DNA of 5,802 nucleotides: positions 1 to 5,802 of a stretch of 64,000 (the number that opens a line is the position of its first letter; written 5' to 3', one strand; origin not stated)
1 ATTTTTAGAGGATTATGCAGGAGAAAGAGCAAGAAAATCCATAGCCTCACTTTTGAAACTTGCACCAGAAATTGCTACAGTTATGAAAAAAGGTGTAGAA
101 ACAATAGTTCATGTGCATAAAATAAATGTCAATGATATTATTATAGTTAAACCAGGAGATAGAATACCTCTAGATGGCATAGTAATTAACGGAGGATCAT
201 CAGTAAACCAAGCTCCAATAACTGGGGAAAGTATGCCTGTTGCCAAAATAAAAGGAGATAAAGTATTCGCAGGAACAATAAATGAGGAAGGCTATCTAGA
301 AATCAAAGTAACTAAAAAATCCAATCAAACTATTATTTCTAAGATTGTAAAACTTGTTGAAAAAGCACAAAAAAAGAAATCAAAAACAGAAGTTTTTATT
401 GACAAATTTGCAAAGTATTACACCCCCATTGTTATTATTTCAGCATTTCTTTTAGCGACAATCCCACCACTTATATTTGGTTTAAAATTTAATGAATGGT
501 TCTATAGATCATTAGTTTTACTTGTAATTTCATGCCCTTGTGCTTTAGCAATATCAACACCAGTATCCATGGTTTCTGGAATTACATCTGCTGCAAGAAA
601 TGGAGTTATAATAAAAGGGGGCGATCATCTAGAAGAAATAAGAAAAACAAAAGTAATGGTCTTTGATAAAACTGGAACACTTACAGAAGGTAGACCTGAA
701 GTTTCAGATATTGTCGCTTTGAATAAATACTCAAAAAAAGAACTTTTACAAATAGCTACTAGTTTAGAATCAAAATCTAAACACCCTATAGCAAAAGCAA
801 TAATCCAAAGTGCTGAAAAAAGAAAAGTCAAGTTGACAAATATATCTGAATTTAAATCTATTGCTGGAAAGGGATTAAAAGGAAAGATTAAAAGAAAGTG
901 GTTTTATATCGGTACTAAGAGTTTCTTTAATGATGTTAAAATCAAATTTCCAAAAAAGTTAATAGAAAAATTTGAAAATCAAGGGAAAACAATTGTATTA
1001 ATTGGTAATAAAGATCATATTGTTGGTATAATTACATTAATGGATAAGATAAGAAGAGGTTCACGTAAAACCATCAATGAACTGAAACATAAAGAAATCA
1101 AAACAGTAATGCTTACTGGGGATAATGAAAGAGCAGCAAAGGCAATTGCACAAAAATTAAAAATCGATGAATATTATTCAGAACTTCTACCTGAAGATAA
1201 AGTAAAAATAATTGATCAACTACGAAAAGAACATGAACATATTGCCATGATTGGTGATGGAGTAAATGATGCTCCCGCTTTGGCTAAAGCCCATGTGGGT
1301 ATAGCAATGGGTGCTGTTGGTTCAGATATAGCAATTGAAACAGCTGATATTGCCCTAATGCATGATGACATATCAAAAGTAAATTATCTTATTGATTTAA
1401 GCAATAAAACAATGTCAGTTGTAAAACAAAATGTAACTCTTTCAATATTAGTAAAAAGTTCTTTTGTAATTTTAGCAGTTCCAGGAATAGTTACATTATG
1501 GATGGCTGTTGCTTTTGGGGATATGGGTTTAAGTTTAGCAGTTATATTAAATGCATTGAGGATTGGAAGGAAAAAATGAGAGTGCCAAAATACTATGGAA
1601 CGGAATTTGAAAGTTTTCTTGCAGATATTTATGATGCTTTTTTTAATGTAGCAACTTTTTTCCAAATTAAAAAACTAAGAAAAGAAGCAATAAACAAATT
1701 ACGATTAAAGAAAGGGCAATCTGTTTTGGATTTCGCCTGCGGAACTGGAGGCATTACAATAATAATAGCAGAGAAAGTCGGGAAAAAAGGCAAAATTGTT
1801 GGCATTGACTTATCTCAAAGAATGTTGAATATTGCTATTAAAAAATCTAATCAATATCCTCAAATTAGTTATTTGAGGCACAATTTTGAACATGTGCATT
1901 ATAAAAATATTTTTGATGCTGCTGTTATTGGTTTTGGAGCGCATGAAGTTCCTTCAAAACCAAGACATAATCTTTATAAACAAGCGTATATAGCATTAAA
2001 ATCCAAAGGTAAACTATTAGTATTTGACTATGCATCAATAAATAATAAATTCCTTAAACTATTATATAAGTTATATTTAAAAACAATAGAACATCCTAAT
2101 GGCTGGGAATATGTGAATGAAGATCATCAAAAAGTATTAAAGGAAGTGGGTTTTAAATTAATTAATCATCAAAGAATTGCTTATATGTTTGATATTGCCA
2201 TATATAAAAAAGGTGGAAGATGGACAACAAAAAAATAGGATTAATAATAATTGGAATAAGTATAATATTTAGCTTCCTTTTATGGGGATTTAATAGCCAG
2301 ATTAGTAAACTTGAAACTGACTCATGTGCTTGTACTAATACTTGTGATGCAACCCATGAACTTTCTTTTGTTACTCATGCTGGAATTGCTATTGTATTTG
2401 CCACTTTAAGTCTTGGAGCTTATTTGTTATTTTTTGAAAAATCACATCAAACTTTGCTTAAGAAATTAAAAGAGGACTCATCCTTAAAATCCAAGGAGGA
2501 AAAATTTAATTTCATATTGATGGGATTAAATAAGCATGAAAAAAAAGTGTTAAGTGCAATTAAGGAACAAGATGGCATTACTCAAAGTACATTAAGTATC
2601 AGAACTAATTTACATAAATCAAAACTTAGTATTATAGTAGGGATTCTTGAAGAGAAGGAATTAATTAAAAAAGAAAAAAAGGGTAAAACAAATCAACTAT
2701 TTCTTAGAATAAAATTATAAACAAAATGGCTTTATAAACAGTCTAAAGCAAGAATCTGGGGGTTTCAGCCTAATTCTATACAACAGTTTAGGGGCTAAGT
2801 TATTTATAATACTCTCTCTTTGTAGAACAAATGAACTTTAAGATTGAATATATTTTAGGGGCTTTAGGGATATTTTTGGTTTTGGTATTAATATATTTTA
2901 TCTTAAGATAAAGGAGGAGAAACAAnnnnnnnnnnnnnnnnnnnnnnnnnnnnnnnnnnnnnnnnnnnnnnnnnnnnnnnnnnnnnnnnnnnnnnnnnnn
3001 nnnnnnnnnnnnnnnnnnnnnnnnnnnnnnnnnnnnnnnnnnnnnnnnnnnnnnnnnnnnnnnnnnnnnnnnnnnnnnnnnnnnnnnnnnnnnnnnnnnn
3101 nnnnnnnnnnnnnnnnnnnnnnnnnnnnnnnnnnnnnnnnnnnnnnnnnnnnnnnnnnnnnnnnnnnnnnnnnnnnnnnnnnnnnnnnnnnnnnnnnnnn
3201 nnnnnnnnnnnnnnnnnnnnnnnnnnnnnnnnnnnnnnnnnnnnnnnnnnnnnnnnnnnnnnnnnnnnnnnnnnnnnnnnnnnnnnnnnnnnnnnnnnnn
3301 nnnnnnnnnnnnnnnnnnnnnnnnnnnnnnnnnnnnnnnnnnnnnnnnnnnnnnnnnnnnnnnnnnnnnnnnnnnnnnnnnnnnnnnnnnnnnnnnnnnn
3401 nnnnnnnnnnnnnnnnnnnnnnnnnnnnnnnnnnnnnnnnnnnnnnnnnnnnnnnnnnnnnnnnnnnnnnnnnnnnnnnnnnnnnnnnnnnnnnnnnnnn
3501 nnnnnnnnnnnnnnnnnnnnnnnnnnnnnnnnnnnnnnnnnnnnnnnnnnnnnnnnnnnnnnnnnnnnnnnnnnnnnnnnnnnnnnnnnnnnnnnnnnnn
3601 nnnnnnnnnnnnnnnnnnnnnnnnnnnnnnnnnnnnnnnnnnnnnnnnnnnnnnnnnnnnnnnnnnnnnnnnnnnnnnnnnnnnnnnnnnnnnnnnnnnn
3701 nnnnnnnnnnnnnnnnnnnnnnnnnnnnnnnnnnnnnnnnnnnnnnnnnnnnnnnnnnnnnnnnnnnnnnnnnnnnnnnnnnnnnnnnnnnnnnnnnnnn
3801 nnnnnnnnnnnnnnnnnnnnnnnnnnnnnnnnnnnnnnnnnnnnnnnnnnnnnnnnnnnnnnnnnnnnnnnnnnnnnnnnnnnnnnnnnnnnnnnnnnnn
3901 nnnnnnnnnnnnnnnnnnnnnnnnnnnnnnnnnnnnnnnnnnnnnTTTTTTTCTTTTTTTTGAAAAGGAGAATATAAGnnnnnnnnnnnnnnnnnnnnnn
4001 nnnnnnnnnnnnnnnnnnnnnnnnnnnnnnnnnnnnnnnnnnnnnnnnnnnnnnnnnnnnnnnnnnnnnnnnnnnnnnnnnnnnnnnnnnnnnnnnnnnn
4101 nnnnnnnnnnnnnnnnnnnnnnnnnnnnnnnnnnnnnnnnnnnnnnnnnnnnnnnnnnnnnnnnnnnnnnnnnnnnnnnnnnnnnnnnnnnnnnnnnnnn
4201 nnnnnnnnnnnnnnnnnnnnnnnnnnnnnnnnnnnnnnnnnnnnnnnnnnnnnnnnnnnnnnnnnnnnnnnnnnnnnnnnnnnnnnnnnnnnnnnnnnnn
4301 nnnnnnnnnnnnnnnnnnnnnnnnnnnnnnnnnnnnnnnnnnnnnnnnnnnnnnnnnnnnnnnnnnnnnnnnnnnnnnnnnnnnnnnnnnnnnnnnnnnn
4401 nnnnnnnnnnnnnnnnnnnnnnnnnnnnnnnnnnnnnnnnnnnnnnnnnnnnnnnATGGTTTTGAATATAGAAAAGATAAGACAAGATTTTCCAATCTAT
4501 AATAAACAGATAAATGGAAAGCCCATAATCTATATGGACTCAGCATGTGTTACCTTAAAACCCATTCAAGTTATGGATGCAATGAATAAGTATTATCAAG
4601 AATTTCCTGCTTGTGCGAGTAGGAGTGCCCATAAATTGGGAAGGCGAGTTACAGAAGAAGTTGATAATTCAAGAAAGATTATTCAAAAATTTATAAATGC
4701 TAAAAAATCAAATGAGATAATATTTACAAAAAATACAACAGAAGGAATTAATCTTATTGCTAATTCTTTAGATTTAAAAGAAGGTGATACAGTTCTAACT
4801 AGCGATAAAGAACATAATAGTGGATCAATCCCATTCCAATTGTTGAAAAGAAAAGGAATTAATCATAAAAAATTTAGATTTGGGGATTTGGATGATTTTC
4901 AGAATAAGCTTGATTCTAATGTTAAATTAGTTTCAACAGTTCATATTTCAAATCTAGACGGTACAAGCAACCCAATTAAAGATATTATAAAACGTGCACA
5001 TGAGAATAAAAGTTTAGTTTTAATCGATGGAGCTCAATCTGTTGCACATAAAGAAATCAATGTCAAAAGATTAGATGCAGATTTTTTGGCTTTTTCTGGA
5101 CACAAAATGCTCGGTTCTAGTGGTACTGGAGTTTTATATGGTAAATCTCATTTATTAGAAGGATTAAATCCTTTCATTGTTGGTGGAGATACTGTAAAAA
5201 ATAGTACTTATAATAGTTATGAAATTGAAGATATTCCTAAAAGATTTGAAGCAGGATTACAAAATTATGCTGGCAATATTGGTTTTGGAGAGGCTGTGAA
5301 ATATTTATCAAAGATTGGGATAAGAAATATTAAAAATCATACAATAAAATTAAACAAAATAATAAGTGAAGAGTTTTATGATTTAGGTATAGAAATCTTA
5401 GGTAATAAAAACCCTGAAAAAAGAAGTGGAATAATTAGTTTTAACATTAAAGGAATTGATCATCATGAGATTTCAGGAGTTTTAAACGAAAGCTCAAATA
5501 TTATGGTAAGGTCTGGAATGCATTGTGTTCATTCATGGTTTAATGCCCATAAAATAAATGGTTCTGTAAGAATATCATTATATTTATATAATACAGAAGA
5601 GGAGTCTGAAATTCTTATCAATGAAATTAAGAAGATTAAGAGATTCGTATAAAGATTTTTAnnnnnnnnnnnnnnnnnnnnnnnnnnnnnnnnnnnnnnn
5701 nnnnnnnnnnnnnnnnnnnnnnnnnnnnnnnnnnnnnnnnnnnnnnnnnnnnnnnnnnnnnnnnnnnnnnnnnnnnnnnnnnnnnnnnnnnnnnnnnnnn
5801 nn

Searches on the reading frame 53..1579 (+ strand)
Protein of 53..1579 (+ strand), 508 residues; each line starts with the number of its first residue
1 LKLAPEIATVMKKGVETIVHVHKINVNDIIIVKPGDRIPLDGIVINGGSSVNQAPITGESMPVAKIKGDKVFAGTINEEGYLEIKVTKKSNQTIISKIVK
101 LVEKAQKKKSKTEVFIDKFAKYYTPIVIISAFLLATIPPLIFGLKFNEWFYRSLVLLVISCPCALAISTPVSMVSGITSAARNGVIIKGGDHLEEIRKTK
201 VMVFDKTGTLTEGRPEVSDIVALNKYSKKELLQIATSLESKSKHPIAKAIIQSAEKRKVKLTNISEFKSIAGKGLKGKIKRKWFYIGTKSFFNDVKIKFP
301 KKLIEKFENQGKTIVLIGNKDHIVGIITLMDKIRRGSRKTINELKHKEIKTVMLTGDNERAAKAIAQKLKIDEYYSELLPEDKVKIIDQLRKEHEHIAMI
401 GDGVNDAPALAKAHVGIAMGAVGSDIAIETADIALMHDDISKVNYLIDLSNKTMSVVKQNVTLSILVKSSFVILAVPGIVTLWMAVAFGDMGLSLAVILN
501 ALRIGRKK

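Call 103: search_protein_families(library=pfam, proteins=[window:53-1579:+], max_evalue=0.0001)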
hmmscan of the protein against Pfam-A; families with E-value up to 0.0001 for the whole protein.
window:53-1579:+ (508 aa): 2 families
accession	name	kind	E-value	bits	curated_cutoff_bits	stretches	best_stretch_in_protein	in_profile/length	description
PF00122.25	E1-E2_ATPase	-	3.5e-55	186.8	28.1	1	2-183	1-181/181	E1-E2 ATPase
PF00702.32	Hydrolase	-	9.9e-38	130.9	26.4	1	200-414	2-191/191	haloacid dehalogenase-like hydrolase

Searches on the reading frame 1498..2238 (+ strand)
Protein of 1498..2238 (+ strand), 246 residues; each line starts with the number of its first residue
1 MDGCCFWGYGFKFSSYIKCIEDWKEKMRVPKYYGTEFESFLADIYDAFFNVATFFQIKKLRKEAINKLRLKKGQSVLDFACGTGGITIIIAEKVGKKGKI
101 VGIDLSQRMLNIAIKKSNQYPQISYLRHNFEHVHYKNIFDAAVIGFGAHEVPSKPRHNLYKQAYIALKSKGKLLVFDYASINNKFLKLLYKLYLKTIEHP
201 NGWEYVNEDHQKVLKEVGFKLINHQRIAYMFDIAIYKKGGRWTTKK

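Call 103: search_protein_families(library=pfam, proteins=[window:1498-2238:+], max_evalue=0.0001)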
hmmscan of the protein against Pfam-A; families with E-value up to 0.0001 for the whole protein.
window:1498-2238:+ (246 aa): 11 families
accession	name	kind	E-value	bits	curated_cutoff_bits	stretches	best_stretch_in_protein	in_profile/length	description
PF01209.24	Ubie_methyltran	-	9.8e-25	87.7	20.1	1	41-198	16-174/233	ubiE/COQ5 methyltransferase family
PF13649.12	Methyltransf_25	-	1.5e-15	58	27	1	76-171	1-97/97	Methyltransferase domain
PF13847.12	Methyltransf_31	-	3.3e-13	50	27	1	71-179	2-113/145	Methyltransferase domain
PF08241.18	Methyltransf_11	-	2.5e-11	44.5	21.2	1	77-174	1-94/95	Methyltransferase domain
PF02353.26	CMAS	-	4.2e-09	36.6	27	1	56-229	47-220/273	Mycolic acid cyclopropane synthetase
PF01795.25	Methyltransf_5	-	5.9e-09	36.3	27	0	60-134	8-82/309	MraW methylase family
PF08242.18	Methyltransf_12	-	8.2e-09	36.5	30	1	77-173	1-98/98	Methyltransferase domain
PF13489.12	Methyltransf_23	-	8.6e-08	32.5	27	1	63-222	11-162/164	Methyltransferase domain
PF01135.25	PCMT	-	1e-07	32.4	20.3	1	64-119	65-120/210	Protein-L-isoaspartate(D-aspartate) O-methyltransferase (PCMT)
PF01728.25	FtsJ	-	1.8e-07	31.7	24.1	1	62-140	10-85/181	FtsJ-like methyltransferase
PF05175.20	MTS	-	8.1e-06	26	23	1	67-180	26-143/170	Methyltransferase small domain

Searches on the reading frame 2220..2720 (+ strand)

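Call 103: search_protein_families(library=pfam, proteins=[window:2220-2720:+], max_evalue=0.0001)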
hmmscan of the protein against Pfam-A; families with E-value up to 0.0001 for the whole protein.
window:2220-2720:+ (166 aa): 4 families
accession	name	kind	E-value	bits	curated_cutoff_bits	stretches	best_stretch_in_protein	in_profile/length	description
PF24034.1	DUF7343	-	1.1e-07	32.1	27.6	1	105-162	3-61/62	Domain of unknown function (DUF7343)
PF01047.28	MarR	-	6.2e-06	26.4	24.6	1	106-154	4-52/59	MarR family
PF12802.13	MarR_2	-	4.9e-05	23.8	27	1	102-152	2-53/61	MarR family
PF13412.12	HTH_24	-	7.7e-05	22.6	21.9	0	103-150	1-48/48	Winged helix-turn-helix DNA-binding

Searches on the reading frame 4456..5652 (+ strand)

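Call 103: search_protein_families(library=pfam, proteins=[window:4456-5652:+], max_evalue=0.0001)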
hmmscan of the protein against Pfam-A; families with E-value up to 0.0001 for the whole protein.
window:4456-5652:+ (398 aa): 3 families
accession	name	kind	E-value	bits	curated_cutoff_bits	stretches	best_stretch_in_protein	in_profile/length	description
PF00266.25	Aminotran_5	-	4e-109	365.4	21.5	1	25-385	1-369/371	Aminotransferase class-V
PF00155.27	Aminotran_1_2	-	4.7e-06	26.5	19.7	1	71-239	46-243/361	Aminotransferase class I and II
PF01053.26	Cys_Met_Meta_PP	-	7.5e-05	21.9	27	0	107-220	88-201/381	Cys/Met metabolism PLP-dependent enzyme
